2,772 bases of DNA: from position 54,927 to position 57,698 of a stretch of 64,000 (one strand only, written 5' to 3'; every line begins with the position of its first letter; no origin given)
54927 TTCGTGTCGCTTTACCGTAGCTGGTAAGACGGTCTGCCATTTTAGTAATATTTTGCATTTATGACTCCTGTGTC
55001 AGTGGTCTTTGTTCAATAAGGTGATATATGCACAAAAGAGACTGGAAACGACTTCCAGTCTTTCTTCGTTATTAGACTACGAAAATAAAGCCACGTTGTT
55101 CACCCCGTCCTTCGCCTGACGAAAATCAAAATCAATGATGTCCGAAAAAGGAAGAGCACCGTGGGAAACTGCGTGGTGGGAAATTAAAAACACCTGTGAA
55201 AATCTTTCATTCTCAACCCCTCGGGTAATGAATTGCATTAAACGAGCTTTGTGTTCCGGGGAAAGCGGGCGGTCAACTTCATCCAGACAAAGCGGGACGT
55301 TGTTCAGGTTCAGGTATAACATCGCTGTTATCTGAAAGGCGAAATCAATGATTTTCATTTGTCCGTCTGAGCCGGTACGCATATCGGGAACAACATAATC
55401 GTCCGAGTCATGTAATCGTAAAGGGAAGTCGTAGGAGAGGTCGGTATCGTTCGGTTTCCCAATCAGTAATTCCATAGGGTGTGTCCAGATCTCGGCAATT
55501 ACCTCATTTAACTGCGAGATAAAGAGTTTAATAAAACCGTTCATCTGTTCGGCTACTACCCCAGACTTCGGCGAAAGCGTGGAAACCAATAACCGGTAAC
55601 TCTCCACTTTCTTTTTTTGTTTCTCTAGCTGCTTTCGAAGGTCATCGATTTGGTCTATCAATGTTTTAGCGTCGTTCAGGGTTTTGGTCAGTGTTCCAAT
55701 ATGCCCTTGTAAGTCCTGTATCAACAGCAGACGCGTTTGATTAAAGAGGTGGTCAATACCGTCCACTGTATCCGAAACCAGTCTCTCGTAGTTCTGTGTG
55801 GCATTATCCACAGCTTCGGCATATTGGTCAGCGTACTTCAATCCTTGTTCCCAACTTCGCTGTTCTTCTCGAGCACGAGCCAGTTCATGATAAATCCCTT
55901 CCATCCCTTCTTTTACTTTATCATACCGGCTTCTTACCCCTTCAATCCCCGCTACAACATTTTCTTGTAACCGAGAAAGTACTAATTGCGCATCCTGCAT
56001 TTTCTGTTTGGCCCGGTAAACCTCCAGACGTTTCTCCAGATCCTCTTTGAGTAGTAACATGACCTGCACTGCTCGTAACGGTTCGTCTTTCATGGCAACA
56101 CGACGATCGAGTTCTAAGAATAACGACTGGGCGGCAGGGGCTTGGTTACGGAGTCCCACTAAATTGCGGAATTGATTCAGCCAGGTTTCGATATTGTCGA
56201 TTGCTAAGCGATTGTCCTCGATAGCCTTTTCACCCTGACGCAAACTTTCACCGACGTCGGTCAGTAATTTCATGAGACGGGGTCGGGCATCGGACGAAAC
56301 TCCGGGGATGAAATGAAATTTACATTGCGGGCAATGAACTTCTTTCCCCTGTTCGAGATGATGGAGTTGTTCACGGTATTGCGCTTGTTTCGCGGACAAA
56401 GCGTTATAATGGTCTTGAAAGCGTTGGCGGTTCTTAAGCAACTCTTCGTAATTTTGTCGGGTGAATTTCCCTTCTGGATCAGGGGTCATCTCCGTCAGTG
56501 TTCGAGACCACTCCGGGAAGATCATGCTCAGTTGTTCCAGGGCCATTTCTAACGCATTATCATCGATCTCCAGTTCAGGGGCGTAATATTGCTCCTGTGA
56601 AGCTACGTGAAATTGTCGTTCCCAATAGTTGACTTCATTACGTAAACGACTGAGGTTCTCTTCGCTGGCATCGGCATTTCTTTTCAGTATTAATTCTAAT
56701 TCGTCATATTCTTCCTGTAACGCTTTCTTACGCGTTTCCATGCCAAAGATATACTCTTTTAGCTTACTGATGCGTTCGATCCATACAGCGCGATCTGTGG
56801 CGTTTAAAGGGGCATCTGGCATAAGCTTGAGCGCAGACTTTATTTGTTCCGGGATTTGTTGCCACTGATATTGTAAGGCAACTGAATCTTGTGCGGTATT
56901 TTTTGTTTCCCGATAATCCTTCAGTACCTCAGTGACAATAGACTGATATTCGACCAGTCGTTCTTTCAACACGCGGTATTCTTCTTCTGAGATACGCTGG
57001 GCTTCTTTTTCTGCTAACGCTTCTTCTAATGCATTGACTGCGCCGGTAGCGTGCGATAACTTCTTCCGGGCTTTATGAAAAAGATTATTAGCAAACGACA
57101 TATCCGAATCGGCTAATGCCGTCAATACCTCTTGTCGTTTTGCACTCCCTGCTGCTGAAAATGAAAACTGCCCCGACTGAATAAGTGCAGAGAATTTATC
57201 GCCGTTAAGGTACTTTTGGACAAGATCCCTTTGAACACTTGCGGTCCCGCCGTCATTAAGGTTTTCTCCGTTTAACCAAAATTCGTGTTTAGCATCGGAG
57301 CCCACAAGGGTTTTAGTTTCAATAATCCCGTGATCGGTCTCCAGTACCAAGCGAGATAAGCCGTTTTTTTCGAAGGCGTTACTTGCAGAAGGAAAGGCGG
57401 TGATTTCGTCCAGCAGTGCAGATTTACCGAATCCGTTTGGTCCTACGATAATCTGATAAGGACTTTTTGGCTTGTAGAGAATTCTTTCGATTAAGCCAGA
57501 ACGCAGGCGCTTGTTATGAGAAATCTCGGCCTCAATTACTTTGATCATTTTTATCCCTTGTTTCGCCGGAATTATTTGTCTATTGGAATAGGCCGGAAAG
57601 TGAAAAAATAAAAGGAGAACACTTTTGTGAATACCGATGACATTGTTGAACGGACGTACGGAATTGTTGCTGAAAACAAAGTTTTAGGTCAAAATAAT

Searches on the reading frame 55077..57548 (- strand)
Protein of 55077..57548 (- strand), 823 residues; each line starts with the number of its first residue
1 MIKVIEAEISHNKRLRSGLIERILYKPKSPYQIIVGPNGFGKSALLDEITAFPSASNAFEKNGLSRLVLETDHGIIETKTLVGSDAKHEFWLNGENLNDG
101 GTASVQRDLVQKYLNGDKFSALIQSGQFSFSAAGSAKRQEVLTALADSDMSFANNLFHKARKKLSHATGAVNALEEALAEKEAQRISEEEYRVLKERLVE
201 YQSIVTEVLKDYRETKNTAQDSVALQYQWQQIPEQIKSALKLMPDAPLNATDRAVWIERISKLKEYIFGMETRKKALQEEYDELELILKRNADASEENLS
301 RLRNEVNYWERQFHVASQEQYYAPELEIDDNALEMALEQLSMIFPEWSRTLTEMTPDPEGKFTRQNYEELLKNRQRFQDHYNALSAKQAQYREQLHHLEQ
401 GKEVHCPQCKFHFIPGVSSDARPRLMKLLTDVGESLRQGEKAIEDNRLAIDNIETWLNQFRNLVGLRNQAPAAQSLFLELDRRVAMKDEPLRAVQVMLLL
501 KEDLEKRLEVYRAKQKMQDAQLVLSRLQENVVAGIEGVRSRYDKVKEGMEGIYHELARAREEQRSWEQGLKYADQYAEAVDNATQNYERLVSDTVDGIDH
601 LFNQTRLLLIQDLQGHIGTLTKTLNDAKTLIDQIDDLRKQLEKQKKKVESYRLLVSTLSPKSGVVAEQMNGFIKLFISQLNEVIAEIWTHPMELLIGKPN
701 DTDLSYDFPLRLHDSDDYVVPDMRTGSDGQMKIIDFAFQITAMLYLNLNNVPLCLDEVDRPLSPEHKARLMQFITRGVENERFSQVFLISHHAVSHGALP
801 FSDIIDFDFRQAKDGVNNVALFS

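Call 10: search_protein_families(library=phrogs, proteins=[window:55077-57548:-], max_evalue=0.00001)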
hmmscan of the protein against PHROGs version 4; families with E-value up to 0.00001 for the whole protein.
window:55077-57548:- (823 aa): 1 family
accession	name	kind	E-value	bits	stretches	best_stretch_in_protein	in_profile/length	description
phrog_77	-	DNA, RNA and nucleotide metabolism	3.5e-60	205.5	1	29-793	320-931/967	SbcC-like subunit of palindrome specific endonuclease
